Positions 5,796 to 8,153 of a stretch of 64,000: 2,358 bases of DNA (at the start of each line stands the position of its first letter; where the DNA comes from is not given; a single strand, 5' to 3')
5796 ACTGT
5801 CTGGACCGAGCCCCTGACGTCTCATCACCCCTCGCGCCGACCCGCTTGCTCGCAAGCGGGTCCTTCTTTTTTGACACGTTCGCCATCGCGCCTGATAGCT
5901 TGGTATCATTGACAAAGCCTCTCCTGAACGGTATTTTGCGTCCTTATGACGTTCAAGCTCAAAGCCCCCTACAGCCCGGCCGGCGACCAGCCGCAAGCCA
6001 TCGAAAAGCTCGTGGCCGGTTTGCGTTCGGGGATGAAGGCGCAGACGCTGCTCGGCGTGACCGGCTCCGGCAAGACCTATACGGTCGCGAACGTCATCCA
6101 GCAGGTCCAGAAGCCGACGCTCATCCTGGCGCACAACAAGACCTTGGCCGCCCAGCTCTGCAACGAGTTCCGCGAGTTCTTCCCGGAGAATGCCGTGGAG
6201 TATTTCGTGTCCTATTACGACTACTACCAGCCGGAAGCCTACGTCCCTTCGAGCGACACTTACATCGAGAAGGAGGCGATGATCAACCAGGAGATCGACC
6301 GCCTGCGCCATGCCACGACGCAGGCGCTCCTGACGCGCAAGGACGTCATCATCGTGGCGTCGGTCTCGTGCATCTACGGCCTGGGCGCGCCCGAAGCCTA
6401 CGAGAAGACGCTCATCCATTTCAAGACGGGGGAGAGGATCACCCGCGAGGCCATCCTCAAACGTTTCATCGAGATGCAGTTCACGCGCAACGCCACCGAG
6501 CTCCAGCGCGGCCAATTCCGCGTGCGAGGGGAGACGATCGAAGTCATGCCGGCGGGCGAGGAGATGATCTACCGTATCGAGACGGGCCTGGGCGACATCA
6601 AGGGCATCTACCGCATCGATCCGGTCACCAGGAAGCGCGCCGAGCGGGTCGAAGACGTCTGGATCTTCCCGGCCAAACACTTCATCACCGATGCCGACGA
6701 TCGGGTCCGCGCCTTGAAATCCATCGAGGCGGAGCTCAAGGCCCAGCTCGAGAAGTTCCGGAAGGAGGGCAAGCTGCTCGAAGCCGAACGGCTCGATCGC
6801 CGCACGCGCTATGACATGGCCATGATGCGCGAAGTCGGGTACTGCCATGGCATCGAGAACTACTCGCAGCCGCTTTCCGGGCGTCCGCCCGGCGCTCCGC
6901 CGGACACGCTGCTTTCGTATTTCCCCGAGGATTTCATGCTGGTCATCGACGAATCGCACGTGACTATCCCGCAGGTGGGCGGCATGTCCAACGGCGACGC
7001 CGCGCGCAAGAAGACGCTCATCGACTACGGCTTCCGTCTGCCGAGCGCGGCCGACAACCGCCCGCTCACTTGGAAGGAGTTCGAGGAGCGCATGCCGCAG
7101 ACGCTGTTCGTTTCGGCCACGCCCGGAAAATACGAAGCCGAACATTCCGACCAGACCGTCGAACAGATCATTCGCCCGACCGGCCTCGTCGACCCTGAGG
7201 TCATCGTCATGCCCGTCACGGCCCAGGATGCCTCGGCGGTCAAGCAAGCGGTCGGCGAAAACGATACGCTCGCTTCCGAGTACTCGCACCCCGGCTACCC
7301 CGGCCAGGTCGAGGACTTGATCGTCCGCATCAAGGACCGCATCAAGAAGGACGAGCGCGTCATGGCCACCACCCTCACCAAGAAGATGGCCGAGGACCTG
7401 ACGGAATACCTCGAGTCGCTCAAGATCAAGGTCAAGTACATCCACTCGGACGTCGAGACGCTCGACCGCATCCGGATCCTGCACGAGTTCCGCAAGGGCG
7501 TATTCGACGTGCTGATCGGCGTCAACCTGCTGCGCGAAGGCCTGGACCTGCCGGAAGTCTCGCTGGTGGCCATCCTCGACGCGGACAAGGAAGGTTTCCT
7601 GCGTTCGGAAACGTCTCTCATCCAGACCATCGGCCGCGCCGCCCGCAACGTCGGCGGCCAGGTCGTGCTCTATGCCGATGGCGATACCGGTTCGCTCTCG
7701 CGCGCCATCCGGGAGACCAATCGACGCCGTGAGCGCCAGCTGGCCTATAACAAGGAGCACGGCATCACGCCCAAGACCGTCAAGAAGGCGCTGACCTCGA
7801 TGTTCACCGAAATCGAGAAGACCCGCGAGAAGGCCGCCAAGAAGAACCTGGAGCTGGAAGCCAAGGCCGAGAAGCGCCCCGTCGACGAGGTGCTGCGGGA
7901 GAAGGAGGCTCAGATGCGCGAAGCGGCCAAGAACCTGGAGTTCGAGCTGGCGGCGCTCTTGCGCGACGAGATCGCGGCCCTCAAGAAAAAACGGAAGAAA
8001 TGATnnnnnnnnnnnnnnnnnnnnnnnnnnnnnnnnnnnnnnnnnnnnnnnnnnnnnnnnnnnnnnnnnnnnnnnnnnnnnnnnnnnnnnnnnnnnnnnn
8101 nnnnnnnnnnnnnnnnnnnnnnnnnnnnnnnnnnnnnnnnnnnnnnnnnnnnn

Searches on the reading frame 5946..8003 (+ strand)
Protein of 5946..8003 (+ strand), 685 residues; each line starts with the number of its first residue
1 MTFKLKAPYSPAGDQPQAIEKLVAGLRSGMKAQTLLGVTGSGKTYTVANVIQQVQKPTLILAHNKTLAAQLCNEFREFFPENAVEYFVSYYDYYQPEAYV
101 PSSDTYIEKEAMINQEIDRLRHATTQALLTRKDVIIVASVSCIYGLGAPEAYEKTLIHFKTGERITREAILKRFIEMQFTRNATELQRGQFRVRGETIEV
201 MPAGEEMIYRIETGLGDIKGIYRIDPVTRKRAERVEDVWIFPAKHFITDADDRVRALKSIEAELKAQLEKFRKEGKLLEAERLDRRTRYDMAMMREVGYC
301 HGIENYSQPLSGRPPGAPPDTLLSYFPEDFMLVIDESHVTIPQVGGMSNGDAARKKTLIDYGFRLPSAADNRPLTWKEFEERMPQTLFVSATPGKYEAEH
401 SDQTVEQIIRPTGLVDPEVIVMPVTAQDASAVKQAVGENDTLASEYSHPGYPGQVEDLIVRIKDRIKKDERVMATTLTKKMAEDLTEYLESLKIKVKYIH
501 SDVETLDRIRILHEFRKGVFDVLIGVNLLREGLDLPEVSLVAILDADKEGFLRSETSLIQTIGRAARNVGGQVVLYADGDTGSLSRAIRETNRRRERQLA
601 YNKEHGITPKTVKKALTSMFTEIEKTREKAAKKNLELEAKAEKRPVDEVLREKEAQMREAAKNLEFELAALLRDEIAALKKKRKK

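Call 25: search_protein_families(library=pfam, proteins=[window:5946-8003:+], max_evalue=0.00001)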
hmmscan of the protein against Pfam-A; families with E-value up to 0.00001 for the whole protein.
window:5946-8003:+ (685 aa): 6 families
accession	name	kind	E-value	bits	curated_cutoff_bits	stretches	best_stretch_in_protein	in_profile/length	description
PF17757.6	UvrB_inter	-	6.3e-25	87.6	22.9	1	157-246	1-91/91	UvrB interaction domain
PF00271.37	Helicase_C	-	7.8e-21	74.8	23.5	1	462-568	10-109/110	Helicase conserved C-terminal domain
PF12344.14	UvrB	-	1.4e-19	70.1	27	1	575-616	1-42/43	Ultra-violet resistance protein B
PF04851.21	ResIII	-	9.6e-13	48.8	22.5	1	14-137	7-131/164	Type III restriction enzyme, res subunit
PF02151.25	UVR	-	2.2e-08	34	21.5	1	647-682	1-36/36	UvrB/uvrC motif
PF00270.35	DEAD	-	1.9e-06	28.2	26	0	15-83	4-73/167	DEAD/DEAH box helicase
